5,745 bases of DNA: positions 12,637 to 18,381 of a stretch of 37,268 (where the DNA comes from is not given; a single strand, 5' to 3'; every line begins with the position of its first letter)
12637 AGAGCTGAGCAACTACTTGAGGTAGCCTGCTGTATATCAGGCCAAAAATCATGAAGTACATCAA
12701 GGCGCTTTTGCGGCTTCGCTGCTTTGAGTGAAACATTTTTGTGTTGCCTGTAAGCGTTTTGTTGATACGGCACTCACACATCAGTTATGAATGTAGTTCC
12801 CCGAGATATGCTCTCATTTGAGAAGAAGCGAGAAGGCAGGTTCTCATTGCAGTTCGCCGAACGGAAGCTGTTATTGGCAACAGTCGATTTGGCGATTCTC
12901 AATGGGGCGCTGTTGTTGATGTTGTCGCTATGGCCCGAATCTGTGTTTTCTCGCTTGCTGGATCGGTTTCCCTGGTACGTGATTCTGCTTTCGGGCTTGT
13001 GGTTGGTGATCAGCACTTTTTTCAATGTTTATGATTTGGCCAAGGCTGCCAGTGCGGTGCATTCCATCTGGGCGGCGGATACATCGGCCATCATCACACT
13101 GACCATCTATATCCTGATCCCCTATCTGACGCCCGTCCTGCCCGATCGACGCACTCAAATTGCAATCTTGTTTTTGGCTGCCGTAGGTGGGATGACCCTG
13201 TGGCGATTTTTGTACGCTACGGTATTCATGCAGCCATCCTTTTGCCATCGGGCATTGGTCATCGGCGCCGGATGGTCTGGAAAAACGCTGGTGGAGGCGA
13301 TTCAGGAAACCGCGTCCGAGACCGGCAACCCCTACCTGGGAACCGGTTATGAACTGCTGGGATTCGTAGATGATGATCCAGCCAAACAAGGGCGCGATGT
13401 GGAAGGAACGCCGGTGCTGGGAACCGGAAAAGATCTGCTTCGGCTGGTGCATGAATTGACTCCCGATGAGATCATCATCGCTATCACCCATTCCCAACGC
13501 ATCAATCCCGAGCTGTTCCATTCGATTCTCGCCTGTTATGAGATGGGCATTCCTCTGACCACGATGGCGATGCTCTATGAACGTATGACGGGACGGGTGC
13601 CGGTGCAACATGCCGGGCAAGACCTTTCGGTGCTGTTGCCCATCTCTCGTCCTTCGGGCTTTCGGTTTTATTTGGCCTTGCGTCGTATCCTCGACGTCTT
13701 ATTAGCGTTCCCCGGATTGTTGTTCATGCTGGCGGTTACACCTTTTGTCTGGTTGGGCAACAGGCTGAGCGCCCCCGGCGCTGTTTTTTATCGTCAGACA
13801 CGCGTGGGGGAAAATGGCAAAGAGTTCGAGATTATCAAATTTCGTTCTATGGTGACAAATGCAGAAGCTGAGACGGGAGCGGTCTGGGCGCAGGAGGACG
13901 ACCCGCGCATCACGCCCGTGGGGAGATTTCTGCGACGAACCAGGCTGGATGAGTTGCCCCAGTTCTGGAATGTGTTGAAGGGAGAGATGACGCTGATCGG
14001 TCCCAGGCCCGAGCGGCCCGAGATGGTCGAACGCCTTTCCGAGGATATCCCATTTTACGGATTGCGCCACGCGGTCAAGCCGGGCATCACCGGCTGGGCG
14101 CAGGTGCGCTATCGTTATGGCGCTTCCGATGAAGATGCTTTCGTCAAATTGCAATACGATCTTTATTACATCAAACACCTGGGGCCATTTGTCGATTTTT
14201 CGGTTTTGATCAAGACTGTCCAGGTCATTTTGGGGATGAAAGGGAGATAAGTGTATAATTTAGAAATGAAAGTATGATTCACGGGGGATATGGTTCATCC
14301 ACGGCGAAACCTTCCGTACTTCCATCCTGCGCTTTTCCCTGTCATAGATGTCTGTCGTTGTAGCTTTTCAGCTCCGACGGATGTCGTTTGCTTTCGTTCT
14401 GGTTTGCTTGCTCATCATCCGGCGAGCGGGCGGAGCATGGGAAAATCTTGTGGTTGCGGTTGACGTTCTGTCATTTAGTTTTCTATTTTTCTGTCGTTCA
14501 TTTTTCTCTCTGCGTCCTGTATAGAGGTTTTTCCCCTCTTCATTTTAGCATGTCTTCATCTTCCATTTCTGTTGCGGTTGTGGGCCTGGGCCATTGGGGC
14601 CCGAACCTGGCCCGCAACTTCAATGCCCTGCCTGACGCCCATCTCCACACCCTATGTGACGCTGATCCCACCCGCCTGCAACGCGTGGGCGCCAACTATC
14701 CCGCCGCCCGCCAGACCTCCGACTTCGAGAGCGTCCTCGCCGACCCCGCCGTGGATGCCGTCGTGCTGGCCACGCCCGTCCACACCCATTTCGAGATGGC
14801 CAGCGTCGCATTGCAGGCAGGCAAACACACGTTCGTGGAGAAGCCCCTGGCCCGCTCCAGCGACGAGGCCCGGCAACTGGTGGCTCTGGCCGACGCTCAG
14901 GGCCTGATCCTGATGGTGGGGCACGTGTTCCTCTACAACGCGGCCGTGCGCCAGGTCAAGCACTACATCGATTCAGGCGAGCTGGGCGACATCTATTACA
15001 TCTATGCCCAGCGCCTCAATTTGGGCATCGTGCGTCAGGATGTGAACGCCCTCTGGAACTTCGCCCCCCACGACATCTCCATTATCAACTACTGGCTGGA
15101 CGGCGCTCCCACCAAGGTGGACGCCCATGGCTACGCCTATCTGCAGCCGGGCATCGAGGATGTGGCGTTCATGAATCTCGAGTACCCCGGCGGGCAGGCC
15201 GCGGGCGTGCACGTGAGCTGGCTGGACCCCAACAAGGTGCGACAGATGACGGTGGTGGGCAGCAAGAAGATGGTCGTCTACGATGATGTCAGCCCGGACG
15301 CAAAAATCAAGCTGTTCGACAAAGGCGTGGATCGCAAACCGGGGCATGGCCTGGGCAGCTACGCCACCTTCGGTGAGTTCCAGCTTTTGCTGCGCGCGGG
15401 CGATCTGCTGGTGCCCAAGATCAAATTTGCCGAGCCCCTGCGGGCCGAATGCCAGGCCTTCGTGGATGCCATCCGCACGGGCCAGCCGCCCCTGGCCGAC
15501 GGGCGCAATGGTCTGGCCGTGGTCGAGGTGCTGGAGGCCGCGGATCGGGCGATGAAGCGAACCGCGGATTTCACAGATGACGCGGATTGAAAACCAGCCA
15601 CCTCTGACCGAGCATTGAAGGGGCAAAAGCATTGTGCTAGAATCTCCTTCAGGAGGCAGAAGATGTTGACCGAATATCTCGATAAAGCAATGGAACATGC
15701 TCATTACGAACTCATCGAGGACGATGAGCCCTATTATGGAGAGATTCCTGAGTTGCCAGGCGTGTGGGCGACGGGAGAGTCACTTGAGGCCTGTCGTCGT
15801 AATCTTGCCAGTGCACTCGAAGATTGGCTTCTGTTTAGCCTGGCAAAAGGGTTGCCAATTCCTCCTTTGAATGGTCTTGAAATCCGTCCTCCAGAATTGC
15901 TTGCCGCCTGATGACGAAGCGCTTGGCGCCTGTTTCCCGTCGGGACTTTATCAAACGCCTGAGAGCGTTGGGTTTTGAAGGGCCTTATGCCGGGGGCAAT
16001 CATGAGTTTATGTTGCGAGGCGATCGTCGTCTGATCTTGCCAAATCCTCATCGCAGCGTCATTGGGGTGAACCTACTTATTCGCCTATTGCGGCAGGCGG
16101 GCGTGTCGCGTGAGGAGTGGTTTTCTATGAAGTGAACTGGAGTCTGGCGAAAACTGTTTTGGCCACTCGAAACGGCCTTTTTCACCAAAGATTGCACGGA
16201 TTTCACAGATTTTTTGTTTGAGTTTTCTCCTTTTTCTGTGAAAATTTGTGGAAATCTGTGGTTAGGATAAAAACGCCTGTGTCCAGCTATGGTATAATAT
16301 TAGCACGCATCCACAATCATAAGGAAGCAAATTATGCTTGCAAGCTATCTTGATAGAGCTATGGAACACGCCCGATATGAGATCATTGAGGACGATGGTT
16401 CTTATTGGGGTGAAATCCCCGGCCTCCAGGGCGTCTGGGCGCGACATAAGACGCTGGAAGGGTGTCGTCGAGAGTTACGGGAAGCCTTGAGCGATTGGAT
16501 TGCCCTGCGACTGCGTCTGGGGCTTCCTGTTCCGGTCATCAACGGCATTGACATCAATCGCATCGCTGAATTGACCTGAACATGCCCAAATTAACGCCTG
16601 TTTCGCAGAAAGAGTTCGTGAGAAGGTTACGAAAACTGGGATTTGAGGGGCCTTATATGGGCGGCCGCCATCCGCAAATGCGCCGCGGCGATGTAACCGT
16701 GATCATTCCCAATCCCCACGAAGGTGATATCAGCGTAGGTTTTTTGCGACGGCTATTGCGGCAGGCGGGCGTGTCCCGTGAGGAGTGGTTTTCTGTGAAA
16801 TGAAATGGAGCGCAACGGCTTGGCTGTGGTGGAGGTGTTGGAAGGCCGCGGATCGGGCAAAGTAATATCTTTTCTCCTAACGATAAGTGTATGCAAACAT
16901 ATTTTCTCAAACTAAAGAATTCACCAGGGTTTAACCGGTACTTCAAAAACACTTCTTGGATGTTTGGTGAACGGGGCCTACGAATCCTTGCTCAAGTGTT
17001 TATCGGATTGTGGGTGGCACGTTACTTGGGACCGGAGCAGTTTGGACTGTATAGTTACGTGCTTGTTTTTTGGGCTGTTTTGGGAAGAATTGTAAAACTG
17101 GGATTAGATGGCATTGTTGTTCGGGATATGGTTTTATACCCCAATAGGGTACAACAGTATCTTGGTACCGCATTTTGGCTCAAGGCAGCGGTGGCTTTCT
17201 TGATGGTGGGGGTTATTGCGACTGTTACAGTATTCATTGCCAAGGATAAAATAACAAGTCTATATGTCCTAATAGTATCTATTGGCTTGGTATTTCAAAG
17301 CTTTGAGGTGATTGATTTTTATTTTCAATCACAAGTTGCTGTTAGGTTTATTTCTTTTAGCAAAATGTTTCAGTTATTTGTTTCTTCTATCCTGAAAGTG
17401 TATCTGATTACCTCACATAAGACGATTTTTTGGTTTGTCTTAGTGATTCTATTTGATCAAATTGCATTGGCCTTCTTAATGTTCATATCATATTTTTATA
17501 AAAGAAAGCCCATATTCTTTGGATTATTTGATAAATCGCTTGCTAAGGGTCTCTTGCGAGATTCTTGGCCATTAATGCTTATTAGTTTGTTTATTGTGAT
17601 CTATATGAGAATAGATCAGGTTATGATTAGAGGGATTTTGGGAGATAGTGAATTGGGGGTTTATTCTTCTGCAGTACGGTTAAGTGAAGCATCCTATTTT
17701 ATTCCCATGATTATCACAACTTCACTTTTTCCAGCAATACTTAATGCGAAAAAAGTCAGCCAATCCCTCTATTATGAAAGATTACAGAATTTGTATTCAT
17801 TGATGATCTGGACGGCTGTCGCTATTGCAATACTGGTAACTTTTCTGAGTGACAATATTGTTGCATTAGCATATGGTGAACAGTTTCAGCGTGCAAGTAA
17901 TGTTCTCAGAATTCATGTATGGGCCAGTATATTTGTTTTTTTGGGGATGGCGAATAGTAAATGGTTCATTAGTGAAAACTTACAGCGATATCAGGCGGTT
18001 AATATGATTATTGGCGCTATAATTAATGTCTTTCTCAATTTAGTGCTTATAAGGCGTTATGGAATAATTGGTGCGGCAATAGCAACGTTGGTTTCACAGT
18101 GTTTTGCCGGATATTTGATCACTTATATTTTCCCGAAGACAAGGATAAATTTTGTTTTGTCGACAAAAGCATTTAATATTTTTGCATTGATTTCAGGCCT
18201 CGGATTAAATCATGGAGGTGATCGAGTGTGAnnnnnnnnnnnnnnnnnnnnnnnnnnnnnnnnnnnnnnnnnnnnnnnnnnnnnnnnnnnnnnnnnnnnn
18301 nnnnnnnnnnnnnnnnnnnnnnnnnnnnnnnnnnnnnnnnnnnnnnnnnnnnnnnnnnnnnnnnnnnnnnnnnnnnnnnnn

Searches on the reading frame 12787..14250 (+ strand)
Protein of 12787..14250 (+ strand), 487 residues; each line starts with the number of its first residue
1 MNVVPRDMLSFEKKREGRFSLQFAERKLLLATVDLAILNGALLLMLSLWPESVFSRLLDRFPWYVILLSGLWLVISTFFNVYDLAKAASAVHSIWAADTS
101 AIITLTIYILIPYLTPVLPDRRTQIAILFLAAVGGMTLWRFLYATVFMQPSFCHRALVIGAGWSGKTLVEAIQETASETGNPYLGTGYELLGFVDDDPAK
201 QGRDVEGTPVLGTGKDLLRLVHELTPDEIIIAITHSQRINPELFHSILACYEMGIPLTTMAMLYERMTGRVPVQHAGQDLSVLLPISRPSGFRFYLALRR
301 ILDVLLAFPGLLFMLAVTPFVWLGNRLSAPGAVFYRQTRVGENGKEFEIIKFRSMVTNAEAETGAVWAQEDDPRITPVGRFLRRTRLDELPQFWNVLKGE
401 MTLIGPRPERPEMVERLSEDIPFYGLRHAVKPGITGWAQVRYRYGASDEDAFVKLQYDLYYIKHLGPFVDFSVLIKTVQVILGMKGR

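Call 70: search_protein_families(library=pfam, proteins=[window:12787-14250:+], max_evalue=0.00001)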
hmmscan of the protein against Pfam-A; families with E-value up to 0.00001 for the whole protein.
window:12787-14250:+ (487 aa): 2 families
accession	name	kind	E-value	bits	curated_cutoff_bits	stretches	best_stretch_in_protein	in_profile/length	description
PF02397.22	Bac_transf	-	1.5e-62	210.8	27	1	299-482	1-178/179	Bacterial sugar transferase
PF13727.12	CoA_binding_3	-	4.4e-07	30.5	25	1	79-234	3-150/175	CoA-binding domain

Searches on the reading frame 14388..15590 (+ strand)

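Call 57: search_protein_families(library=pfam, proteins=[window:14388-15590:+], max_evalue=0.01)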
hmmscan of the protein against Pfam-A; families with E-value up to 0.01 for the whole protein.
window:14388-15590:+ (400 aa): 4 families
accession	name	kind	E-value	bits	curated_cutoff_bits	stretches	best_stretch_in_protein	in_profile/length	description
PF01408.29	GFO_IDH_MocA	-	1.2e-27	97.4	24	1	60-179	1-120/120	Oxidoreductase family, NAD-binding Rossmann fold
PF22725.1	GFO_IDH_MocA_C3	-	6.2e-15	55.7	27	1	187-296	1-123/124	GFO/IDH/MocA C-terminal domain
PF02894.22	GFO_IDH_MocA_C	-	2.6e-09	37.7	22.9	1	193-390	3-211/218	Oxidoreductase family, C-terminal alpha/beta domain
PF03447.22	NAD_binding_3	-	0.00035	21.7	24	1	67-174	2-112/116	Homoserine dehydrogenase, NAD binding domain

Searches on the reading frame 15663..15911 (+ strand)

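Call 56: search_protein_families(library=padloc, proteins=[window:15663-15911:+], max_evalue=0.01)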
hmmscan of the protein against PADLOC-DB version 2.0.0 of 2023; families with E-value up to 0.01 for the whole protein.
window:15663-15911:+ (82 aa): 0 families

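Call 57: search_protein_families(library=pfam, proteins=[window:15663-15911:+], max_evalue=0.01)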
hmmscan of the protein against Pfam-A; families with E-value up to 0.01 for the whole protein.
window:15663-15911:+ (82 aa): 2 families
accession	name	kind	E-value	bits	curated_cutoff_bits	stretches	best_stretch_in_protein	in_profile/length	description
PF21748.3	UPF0150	-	1.3e-32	112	27.3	1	4-67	1-64/64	UPF0150-like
PF15919.11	HicB_lk_antitox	-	0.0022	18.6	27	1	20-71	9-60/123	HicB_like antitoxin of bacterial toxin-antitoxin system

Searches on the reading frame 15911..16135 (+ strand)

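Call 56: search_protein_families(library=padloc, proteins=[window:15911-16135:+], max_evalue=0.01)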
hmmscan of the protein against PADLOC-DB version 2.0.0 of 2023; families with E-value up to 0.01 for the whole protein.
window:15911-16135:+ (74 aa): 0 families

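Call 57: search_protein_families(library=pfam, proteins=[window:15911-16135:+], max_evalue=0.01)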
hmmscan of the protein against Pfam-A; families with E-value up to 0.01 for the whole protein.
window:15911-16135:+ (74 aa): 1 family
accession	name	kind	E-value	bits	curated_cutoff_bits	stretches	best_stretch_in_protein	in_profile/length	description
PF07927.17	HicA_toxin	-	4.6e-08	33.5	27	1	11-65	2-58/58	HicA toxin of bacterial toxin-antitoxin,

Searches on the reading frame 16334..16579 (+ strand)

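Call 56: search_protein_families(library=padloc, proteins=[window:16334-16579:+], max_evalue=0.01)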
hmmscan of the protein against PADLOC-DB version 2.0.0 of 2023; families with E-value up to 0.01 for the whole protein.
window:16334-16579:+ (81 aa): 0 families

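Call 57: search_protein_families(library=pfam, proteins=[window:16334-16579:+], max_evalue=0.01)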
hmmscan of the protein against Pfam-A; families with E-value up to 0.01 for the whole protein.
window:16334-16579:+ (81 aa): 1 family
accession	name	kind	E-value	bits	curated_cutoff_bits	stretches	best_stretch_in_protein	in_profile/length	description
PF21748.3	UPF0150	-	8.4e-31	106.1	27.3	1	5-67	2-64/64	UPF0150-like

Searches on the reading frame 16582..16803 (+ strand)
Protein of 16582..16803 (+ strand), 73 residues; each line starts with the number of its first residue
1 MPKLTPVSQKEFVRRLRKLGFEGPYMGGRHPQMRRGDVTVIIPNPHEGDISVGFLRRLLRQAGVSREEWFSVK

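Call 56: search_protein_families(library=padloc, proteins=[window:16582-16803:+], max_evalue=0.01)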
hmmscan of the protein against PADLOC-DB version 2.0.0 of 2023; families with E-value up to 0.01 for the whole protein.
window:16582-16803:+ (73 aa): 0 families

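Call 57: search_protein_families(library=pfam, proteins=[window:16582-16803:+], max_evalue=0.01)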
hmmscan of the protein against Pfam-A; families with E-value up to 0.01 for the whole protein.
window:16582-16803:+ (73 aa): 1 family
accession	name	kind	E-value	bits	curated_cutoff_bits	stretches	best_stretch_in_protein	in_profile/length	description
PF07927.17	HicA_toxin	-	2.4e-11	44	27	1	10-64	2-58/58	HicA toxin of bacterial toxin-antitoxin,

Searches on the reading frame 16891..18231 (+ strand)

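Call 57: search_protein_families(library=pfam, proteins=[window:16891-18231:+], max_evalue=0.01)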
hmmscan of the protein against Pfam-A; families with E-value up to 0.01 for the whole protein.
window:16891-18231:+ (446 aa): 3 families
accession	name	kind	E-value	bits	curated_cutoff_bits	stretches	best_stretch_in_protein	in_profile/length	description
PF01943.22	Polysacc_synt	-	1.6e-20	74.1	28.2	1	19-283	3-270/274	Polysaccharide biosynthesis protein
PF13440.11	Polysacc_synt_3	-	3.5e-20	72.9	23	1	42-335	2-291/293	Polysaccharide biosynthesis protein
PF03023.19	MurJ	-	0.005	15.9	27.4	1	121-419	103-404/451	Lipid II flippase MurJ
